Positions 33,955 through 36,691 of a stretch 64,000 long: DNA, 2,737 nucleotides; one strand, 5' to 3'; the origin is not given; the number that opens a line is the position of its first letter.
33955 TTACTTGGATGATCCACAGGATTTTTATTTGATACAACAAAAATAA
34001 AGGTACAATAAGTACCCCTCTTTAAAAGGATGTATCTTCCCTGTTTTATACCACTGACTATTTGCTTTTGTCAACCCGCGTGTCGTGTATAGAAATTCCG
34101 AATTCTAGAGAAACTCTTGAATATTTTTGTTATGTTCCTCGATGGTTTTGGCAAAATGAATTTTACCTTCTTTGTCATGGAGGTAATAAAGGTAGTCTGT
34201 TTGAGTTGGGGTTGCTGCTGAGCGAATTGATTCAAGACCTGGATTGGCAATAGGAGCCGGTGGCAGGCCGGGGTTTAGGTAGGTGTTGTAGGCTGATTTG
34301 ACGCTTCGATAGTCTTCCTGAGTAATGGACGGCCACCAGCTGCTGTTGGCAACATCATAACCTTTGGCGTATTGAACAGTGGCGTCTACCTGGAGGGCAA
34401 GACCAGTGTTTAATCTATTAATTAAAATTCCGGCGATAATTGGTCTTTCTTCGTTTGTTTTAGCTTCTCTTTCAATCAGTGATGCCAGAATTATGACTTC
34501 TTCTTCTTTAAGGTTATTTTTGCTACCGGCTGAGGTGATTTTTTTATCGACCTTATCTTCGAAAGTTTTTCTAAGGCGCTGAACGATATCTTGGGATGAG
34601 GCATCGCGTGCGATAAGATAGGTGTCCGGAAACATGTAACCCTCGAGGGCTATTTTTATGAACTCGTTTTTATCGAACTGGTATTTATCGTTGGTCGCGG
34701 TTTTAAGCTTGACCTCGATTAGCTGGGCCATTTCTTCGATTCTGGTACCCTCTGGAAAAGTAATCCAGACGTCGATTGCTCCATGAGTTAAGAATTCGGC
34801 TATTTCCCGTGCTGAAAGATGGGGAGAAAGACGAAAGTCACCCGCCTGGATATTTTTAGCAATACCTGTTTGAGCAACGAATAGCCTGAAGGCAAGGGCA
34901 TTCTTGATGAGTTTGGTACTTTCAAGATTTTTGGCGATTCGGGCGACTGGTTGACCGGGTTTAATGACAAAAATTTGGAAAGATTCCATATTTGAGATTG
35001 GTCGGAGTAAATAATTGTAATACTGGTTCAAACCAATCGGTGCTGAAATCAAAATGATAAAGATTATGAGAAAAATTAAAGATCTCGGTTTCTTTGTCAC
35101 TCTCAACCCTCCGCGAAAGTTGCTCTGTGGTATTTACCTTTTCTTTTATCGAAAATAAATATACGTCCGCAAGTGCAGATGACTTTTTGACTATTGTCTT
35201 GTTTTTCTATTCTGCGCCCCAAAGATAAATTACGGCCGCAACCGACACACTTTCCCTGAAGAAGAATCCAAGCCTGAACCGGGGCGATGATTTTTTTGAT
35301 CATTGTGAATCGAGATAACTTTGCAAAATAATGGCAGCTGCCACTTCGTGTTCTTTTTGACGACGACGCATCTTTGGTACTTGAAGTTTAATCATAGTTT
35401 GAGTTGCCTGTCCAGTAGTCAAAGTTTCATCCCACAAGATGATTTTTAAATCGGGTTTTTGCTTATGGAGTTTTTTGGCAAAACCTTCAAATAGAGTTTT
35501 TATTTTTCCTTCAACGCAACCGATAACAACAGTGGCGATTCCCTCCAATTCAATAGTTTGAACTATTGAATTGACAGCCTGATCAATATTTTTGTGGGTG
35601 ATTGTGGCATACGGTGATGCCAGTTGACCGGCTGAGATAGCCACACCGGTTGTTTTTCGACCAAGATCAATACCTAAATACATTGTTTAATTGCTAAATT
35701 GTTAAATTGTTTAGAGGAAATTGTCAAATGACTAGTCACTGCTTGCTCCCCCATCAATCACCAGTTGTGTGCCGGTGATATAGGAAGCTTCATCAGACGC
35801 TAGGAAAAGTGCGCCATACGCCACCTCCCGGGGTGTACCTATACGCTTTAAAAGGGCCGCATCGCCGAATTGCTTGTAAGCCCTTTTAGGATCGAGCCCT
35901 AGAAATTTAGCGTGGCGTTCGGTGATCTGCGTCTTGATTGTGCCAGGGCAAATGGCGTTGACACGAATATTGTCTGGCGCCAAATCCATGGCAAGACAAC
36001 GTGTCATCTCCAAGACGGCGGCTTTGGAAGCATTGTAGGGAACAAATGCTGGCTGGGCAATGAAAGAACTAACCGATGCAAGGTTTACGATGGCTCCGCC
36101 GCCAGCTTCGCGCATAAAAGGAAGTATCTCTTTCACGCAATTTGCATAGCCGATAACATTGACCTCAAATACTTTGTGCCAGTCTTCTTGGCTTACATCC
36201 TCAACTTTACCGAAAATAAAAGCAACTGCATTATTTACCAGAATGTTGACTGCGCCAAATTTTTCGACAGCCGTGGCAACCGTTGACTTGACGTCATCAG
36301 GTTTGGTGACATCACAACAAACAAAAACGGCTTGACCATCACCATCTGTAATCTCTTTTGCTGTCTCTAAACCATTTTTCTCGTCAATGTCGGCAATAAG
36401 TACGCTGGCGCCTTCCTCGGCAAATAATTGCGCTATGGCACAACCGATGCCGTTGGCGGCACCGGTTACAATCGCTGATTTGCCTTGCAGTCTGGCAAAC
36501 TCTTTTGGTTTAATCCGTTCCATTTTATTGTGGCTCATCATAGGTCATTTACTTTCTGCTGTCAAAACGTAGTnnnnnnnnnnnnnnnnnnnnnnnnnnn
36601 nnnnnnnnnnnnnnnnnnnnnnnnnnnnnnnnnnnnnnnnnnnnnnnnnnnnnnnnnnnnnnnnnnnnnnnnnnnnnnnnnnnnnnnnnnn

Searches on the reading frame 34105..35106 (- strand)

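Call 58: search_protein_families(library=pfam, proteins=[window:34105-35106:-], max_evalue=0.0001)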
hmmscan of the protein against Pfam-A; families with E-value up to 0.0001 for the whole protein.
window:34105-35106:- (333 aa): 1 family
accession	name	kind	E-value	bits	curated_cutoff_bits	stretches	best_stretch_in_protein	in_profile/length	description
PF02618.21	YceG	-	1.1e-79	268.2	32.4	1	46-331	1-275/275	YceG-like family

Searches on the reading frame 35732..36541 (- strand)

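Call 58: search_protein_families(library=pfam, proteins=[window:35732-36541:-], max_evalue=0.0001)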
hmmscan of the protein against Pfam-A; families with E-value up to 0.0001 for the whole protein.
window:35732-36541:- (269 aa): 3 families
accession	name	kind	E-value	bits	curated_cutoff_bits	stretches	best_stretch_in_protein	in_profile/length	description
PF13561.12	adh_short_C2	-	2.3e-71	240.5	27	1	27-266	1-235/236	Enoyl-(Acyl carrier protein) reductase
PF00106.31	adh_short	-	2.3e-59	200.6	26.6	1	21-209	1-189/195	short chain dehydrogenase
PF08659.16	KR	-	2.1e-13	51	22.6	1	24-174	4-154/180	KR domain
